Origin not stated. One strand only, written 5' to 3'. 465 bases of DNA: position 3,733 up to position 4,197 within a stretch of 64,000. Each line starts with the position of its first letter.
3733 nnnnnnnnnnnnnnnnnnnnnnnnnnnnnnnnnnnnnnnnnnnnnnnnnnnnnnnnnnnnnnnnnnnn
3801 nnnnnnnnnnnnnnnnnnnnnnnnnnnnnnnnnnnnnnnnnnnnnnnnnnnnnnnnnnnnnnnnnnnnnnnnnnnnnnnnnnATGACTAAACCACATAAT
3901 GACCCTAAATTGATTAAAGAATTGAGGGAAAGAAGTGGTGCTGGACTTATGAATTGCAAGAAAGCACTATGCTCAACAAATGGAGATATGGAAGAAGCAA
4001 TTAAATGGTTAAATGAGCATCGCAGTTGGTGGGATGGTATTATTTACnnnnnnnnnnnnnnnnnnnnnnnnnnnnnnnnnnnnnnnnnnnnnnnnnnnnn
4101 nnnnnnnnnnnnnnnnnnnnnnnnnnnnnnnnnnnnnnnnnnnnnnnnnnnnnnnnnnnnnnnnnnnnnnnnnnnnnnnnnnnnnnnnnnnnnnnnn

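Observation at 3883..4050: Phage-encoded mimic of the EF-Tu-binding N-terminal domain of EF-Ts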

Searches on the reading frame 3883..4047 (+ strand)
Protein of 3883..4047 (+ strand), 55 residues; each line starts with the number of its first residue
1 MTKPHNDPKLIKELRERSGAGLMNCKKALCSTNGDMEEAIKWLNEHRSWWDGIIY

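Call 3: search_protein_families(library=pfam, proteins=[window:3883-4047:+], max_evalue=10)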
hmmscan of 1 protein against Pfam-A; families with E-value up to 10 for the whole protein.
window:3883-4047:+ (55 aa): 6 families
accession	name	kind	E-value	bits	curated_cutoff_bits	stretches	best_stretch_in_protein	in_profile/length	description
PF25025.1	EF-Ts_N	-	2.7e-08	34.1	33.2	1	9-46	15-53/60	Elongation factor Ts, mitochondrial, N-terminal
PF22562.2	UBA_7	-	1.5e-05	25.2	27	1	21-46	14-40/48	UBA-like domain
PF00627.37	UBA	-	0.04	14.2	22.4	1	25-43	19-37/37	UBA/TS-N domain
PF00542.24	Ribosomal_L12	-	0.095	13.5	25.9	1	8-40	13-45/67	Ribosomal protein L7/L12 C-terminal domain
PF22316.2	ABhydrolase-like_N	-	0.16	12.2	27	1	18-45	35-62/106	A/B hydrolase-like, N-terminal domain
PF10607.14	CTLH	-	0.2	12.2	26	1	32-48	13-29/146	CTLH/CRA C-terminal to LisH motif domain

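Call 4: search_protein_families(library=phrogs, proteins=[window:3883-4047:+], max_evalue=10)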
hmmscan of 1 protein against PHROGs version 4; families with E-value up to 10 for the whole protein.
window:3883-4047:+ (55 aa): 1 family
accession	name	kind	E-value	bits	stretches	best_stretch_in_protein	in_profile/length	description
phrog_35727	-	unknown function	0.0015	19.3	1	8-44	97-132/162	-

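Call 5: search_solved_structures(query=window:3883-4047:+, max_evalue=10, show_alignments=4)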
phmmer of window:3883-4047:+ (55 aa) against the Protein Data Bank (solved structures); distinct sequences matched with E-value up to 10: 13.
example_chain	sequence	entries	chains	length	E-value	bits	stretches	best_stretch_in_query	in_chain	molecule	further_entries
1efu_B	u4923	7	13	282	6.5e-09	38.8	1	9-43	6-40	ELONGATION FACTOR TS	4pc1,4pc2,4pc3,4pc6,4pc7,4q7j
3mmp_A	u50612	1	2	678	1.8e-08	37.4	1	9-43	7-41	Elongation factor Tu 2, Elongation factor Ts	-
4r71_A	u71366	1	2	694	1.8e-08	37.4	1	9-43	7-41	Elongation factor Ts, Elongation factor Tu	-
3agp_A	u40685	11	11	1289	4.4e-08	36.2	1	9-43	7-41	Elongation factor Ts, Elongation factor Tu, LINKER, Q beta replicase | Elongation factor Ts, Elongation factor Tu 1, LINKER, Q beta replicase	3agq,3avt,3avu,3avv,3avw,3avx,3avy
2cp9_A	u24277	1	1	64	1.2e-05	28.6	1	8-46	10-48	Elongation factor Ts, mitochondrial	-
7vmx_A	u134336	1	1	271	5.6e-05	26.5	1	11-43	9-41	Elongation factor Ts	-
1xb2_B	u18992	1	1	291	6.6e-05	26.2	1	8-46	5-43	Elongation factor Ts, mitochondrial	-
1aip_C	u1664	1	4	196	0.00018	24.9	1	9-46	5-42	ELONGATION FACTOR TS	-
2lbc_A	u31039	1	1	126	0.11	16.2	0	25-48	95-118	Ubiquitin carboxyl-terminal hydrolase 13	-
1vek_A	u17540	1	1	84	0.14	15.8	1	10-47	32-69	ubiquitin-specific protease 14, putative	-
4ysh_A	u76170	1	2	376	1.4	12.6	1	8-53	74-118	Glycine oxidase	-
3ihp_A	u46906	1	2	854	1.5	12.6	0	25-47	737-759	Ubiquitin carboxyl-terminal hydrolase 5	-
2dak_A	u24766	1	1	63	1.7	12.4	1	24-47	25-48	Ubiquitin carboxyl-terminal hydrolase 5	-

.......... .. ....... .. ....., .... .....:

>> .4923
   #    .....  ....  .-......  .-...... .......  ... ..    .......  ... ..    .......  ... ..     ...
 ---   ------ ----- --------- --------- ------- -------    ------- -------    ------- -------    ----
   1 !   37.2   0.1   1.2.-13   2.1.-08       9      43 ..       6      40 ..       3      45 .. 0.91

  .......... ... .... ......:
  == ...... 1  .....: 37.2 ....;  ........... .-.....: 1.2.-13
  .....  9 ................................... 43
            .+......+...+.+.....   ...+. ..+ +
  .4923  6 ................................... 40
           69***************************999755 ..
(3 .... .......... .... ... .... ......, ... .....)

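Call 7: search_dna_similar(query=window:3883-4047:+, collection=phages, mode=protein, max_rows=60, max_evalue=0.01)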
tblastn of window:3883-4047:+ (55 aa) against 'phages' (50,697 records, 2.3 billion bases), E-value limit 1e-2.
Records with a match: 12; places in all: 12; records where one place covers at least 80% of the query: 0.
Best place of each record, by identity: 60-80% 2; <60% 10.
By first word of the organism name: Bacteriophage 2; Acinetobacter 2; Ralstonia 2; Salmonella 1; Staphylococcus 1; Listeria 1; Enterococcus 1; Pseudomonas 1; uncultured 1.
By host as written in the record: - 7; Homo sapiens 1; Staphylococcus aureus 1; Listeria monocytogenes 1; Enterococcus faecalis 1; Pseudomonas aeruginosa 1.
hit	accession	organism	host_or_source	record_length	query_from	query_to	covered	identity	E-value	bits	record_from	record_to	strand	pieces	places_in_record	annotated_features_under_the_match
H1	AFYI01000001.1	Salmonella enterica subsp. enterica serovar Infantis str. ...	Homo sapiens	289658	10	41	58%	68.8%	3e-8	52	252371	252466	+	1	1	translation elongation factor Ts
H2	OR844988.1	Staphylococcus phage SA 1306 Kay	Staphylococcus aureus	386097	9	45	67%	59.5%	7e-9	54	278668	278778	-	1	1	record has no annotation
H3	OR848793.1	Listeria phage LM 4-14-1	Listeria monocytogenes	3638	9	45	67%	54.1%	2e-6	47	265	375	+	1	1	record has no annotation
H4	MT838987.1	Bacteriophage sp.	human fecal samples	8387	11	45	64%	54.3%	5e-7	49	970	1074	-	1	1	record has no annotation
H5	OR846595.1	Enterococcus phage Efs 1-1-1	Enterococcus faecalis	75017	9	46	69%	50.0%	2e-6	47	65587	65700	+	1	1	record has no annotation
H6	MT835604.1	Bacteriophage sp.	human fecal samples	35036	8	45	69%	50.0%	2e-4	42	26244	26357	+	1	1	record has no annotation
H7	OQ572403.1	Pseudomonas phage Y1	Pseudomonas aeruginosa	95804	10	40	56%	61.3%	1e-6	48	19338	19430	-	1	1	record has no annotation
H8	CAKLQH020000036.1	Acinetobacter phage MD-2021a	not known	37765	10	40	56%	58.1%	2e-5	45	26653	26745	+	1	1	tsf: elongation factor Ts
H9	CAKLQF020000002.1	Acinetobacter phage MD-2021a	not known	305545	10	40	56%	58.1%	2e-5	45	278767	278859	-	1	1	tsf: elongation factor Ts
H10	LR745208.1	uncultured phage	metagenomic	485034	8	47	73%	45.0%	7e-4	40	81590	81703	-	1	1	record has no annotation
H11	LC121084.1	Ralstonia phage RSP15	-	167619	10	44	64%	45.7%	2e-3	39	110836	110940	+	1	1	none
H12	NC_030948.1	Ralstonia phage RSP15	-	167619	10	44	64%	45.7%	2e-3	39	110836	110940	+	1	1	none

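Call 13: find_homologous_proteins(query=window:3883-4047:+, max_evalue=0.001)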
Query window:3883-4047:+ (55 aa): 2 proteins with E <= 0.001 among 2 candidates.
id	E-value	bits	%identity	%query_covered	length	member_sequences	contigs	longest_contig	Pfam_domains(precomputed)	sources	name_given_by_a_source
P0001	4.4e-29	116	91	100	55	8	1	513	PF22562.3,PF25025.1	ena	-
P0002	4.2e-6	44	100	38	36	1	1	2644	-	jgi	-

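Call 14: find_related_loci(query=window:3883-4047:+, collection=viral_contigs, flank=5000)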
Query window:3883-4047:+ (55 aa) in viral_contigs; peptide patterns used: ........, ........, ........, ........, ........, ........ (x = any residue, [..] = any of these).
34 stretches matched a pattern; 2 encode a relative of the query (tblastn E <= 1e-3); 2 distinct loci.
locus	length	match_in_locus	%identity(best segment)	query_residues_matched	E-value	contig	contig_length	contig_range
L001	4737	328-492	93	1-55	8e-34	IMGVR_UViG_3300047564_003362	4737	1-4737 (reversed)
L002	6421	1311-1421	54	10-46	1e-11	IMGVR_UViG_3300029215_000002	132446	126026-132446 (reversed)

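Call 15: get_annotated_region(hit=H11, flank=2500)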
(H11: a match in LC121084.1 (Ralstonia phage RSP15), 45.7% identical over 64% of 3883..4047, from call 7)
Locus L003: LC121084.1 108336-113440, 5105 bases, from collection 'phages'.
description: Ralstonia phage RSP15 DNA, complete genome.
organism: Ralstonia phage RSP15 (NCBI taxid 1785960)
taxonomy: Viruses; Duplodnaviria; Heunggongvirae; Uroviricota; Caudoviricetes; Ackermannviridae
host: -; source: -; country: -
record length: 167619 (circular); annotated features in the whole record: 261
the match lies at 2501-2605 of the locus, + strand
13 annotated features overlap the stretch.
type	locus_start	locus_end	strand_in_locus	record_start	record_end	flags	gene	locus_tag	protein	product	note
CDS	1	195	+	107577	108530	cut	-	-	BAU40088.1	replication factor C small subunit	ORF130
CDS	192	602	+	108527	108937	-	-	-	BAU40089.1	hypothetical protein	ORF131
CDS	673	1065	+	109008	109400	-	-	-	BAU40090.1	hypothetical protein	ORF132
CDS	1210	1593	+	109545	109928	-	-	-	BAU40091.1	putative hydrolase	ORF133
CDS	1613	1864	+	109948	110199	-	-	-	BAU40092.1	regulatory protein, FmdB family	ORF134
CDS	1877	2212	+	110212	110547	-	-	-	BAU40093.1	hypothetical protein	ORF135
CDS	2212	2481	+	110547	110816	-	-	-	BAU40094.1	hypothetical protein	ORF136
CDS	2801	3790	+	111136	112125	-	-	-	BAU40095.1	hypothetical protein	ORF137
CDS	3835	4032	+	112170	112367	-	-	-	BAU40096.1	hypothetical protein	ORF138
CDS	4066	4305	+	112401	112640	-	-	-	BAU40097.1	hypothetical protein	ORF139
CDS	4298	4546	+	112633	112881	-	-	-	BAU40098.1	hypothetical protein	ORF140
CDS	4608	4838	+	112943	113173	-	-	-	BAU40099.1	hypothetical protein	ORF141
CDS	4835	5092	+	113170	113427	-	-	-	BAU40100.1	hypothetical protein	ORF142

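Call 16: get_annotated_region(hit=H10, flank=2500)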
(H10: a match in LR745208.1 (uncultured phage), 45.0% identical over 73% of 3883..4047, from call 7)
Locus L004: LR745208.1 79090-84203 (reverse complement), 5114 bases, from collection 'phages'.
description: uncultured phage genome assembly, chromosome: 1.
organism: uncultured phage (NCBI taxid 278008)
taxonomy: Viruses; environmental samples
host: -; source: metagenomic; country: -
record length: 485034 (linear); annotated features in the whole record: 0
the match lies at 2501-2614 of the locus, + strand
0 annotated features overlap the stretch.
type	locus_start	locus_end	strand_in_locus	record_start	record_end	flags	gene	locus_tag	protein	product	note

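Call 33: predict_structure(protein=window:3883-4047:+)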
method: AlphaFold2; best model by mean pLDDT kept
length: 55 residues; sequences in the alignment: 1
mean_pLDDT: 82.2   pTM: 0.60
mean pLDDT of the five models: 82.2, 82.0, 80.0, 56.7, 51.7
residues with pLDDT >= 90: 8; 70-90: 36; 50-70: 10; < 50: 1
segments of 3 or more residues with pLDDT < 50: none
pLDDT, mean of each block of 10 residues (from residue 1): 81 88 88 90 78 57
secondary structure, 60 per line:
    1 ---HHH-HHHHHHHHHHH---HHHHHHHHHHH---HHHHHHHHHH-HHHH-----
elements in order: H8-18 H22-32 H36-45 H47-50

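Call 35: search_protein_representatives(protein=window:3883-4047:+)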
Query: 55 residues. Proteins with E-value up to 0.001 (for the whole library): 3602; up to 1e-10: 25; up to 1e-30: 0. The best 150 are listed.
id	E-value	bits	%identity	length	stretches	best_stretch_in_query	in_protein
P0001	1.4e-29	116.3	91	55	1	1-55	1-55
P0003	2.0e-19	84.4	53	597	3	10-40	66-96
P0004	1.1e-16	75.8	57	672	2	5-45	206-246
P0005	4.0e-15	70.9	56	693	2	8-44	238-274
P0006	1.1e-14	69.6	57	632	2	10-45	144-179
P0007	1.5e-14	69.1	66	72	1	1-50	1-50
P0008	3.1e-14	68.1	54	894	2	9-44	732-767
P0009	5.9e-14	67.2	52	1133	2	7-45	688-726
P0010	1.2e-13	66.3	55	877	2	9-45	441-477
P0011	2.0e-13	65.6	48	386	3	11-46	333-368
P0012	3.1e-13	65.0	53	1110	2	9-44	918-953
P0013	3.3e-13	64.9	50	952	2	7-44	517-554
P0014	3.8e-13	64.7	57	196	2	9-41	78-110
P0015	6.5e-13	64.0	54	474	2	11-45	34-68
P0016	6.6e-13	63.9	53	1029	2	9-44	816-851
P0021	1.3e-11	59.8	47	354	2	10-45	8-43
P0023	3.4e-11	58.6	45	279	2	7-50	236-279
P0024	4.4e-11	58.2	48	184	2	10-43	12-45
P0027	3.2e-10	55.5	52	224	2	9-45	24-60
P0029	1.5e-09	53.5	50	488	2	10-43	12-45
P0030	1.5e-09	53.4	49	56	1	1-51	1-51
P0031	2.5e-09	52.7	40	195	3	9-48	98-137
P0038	1.2e-08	50.6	36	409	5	13-45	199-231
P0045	2.1e-08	49.8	47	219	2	9-45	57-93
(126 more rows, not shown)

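Call 37: fold_search(model_id=the predicted structure, library=pdb)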
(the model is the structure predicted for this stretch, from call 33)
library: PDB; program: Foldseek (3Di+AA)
matches with E <= 10: 112; with E <= 0.001: 0
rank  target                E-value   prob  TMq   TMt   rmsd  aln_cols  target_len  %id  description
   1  4pc3_C                1.3e-02  1.00  0.69  0.14   0.8        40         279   55  Elongation factor Tu:Ts complex with partially bound GDP (released 2015-05-06)
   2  4pc1_C                1.3e-02  1.00  0.65  0.13   0.8        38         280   58  Elongation Factor Tu:Ts complex with a bound phosphate (released 2015-05-06)
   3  2cp9_MODEL_1_A        1.5e-02  1.00  0.73  0.64   1.7        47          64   34  Solution structure of RSGI RUH-042, a UBA domain from human mitochondrial elongation factor Ts (released 2005-11-19)
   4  4pc6_C                1.9e-02  1.00  0.69  0.14   0.8        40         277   55  Elongation factor Tu:Ts complex with bound GDPNP (released 2015-05-06)
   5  9a75_A                2.3e-02  1.00  0.71  0.14   0.4        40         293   55  Integrative model of EFTS-ASPA by crosslinking MS and deep learning (released 2024-09-18)
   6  4q7j_A                2.3e-02  1.00  0.70  0.14   0.7        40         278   55  Complex structure of viral RNA polymerase (released 2014-08-27)
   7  4pc1_D                3.2e-02  1.00  0.69  0.14   0.6        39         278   56  Elongation Factor Tu:Ts complex with a bound phosphate (released 2015-05-06)
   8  1efu_B                3.4e-02  1.00  0.65  0.13   0.9        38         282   58  ELONGATION FACTOR COMPLEX EF-TU/EF-TS FROM ESCHERICHIA COLI (released 1997-01-11)
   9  4pc7_C                3.4e-02  1.00  0.62  0.14   1.0        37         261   59  Elongation factor Tu:Ts complex in a near GTP conformation. (released 2015-05-06)
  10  4r71_C                4.4e-02  1.00  0.67  0.06   0.6        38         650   58  Structure of the Qbeta holoenzyme complex in the P1211 crystal form (released 2015-09-23)
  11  3mmp_A                5.3e-02  1.00  0.67  0.06   0.6        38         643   58  Structure of the Qb replicase, an RNA-dependent RNA polymerase consisting of viral and host proteins (released 2010-06-09)
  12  1xb2_B                6.0e-02  1.00  0.66  0.13   0.5        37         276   40  Crystal Structure of Bos taurus mitochondrial Elongation Factor Tu/Ts Complex (released 2004-11-23)
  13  4q7j_E                6.8e-02  1.00  0.67  0.14   1.1        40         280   55  Complex structure of viral RNA polymerase (released 2014-08-27)
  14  3agp                  7.2e-02  1.00  0.69  0.03   0.8        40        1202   55  Structure of viral polymerase form I (released 2010-09-01)
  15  3agq                  1.4e-01  1.00  0.68  0.03   0.8        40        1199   55  Structure of viral polymerase form II (released 2010-09-01)
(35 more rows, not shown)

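Call 38: find_encoding_contigs(protein=P0007, flank=6000, max_places=5)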
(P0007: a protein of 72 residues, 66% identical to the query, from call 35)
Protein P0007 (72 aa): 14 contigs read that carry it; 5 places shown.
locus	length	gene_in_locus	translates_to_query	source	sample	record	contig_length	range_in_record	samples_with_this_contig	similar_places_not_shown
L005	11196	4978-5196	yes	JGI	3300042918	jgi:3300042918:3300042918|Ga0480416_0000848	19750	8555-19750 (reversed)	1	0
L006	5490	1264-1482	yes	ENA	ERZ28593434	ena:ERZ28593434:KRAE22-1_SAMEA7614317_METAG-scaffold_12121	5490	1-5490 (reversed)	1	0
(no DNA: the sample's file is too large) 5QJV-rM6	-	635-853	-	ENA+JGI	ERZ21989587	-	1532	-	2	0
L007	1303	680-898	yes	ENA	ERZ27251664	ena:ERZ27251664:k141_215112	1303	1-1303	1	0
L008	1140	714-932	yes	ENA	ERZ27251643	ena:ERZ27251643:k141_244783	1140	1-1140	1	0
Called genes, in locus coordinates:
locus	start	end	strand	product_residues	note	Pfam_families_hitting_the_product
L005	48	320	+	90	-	-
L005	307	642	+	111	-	-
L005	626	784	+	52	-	-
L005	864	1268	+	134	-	-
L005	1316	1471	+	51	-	-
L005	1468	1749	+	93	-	-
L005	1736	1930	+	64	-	-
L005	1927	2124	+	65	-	-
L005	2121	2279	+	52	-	-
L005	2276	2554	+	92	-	-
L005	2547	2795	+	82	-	-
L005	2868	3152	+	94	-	-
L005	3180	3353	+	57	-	-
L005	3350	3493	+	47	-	-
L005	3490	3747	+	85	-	-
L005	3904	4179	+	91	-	-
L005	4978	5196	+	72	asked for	-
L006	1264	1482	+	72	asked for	-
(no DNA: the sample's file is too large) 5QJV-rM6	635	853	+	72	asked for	-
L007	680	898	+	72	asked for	-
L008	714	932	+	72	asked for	-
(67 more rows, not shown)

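Call 39: find_encoding_contigs(protein=P0030, flank=6000, max_places=5)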
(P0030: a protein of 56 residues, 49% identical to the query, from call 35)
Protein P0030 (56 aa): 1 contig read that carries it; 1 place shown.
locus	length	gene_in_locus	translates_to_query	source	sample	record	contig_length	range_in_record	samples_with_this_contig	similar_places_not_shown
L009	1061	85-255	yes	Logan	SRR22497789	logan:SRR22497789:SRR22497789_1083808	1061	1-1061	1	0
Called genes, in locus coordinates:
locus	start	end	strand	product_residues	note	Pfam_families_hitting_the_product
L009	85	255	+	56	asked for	PF25025:EF-Ts_N (weak)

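Call 51: search_protein_families(library=ncbifam, proteins=[window:3883-4047:+, P0007, P0030, L003:2447-2656:+], max_evalue=0.1)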
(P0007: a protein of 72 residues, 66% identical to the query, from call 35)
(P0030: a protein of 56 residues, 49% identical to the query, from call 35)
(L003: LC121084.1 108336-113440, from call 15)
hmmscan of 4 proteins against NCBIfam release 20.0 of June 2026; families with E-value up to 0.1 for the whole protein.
window:3883-4047:+ (55 aa): 2 families
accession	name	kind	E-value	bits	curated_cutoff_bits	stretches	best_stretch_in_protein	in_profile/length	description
TIGR00116.1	tsf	equivalog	1.6e-13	50.5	104.05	1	8-46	6-44/293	translation elongation factor Ts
TIGR00264.2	TIGR00264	equivalog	0.035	14.5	80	1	15-43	83-111/112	nascent polypeptide-associated complex protein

P0007 (72 aa): 2 families
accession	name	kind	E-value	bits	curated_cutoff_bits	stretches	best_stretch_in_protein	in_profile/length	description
TIGR00116.1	tsf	equivalog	5.9e-12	45.4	104.05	1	8-45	6-43/293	translation elongation factor Ts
TIGR00855.1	L12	equivalog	0.015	15.7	84.4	1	9-41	72-104/125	50S ribosomal protein L7/L12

P0030 (56 aa): 3 families
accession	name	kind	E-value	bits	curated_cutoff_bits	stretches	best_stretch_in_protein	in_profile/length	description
TIGR00116.1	tsf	equivalog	2.5e-11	43.3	104.05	1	8-46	6-44/293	translation elongation factor Ts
TIGR02041.1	CysI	equivalog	0.032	12.7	756.55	1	13-52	304-340/541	assimilatory sulfite reductase (NADPH) hemoprotein subunit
TIGR00264.2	TIGR00264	equivalog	0.094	13.1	80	1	9-41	80-109/112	nascent polypeptide-associated complex protein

L003:2447-2656:+ (70 aa): 1 family
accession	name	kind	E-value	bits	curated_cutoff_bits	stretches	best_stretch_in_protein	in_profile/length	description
TIGR00116.1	tsf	equivalog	7.4e-10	38.5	104.05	1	15-50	4-39/293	translation elongation factor Ts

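Call 53: find_related_loci(query=A3, collection=viral_contigs, flank=4000)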
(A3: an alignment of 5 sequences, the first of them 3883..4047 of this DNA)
Query A3 (55 aa) in viral_contigs; peptide patterns used: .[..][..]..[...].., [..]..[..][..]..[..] (x = any residue, [..] = any of these).
600 stretches matched a pattern (row limit reached: there are more); 10 encode a relative of the query (tblastn E <= 1e-3); 10 distinct loci.
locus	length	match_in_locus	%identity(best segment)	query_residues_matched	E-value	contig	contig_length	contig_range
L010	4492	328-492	93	1-55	5e-33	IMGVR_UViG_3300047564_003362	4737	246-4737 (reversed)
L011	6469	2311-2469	66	1-53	5e-22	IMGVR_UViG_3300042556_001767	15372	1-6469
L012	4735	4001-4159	66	1-53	5e-22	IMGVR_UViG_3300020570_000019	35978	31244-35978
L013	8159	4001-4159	66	1-53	6e-22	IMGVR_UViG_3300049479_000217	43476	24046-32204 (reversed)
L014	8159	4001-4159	66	1-53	6e-22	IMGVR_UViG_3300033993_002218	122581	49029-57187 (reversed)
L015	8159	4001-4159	66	1-53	6e-22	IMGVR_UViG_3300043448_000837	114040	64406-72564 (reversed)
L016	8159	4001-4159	66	1-53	6e-22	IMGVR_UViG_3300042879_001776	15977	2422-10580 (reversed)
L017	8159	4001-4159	64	1-53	1e-21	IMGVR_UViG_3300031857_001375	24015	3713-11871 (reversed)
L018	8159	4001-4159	64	1-53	1e-21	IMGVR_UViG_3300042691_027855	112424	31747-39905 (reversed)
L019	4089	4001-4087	79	1-29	1e-12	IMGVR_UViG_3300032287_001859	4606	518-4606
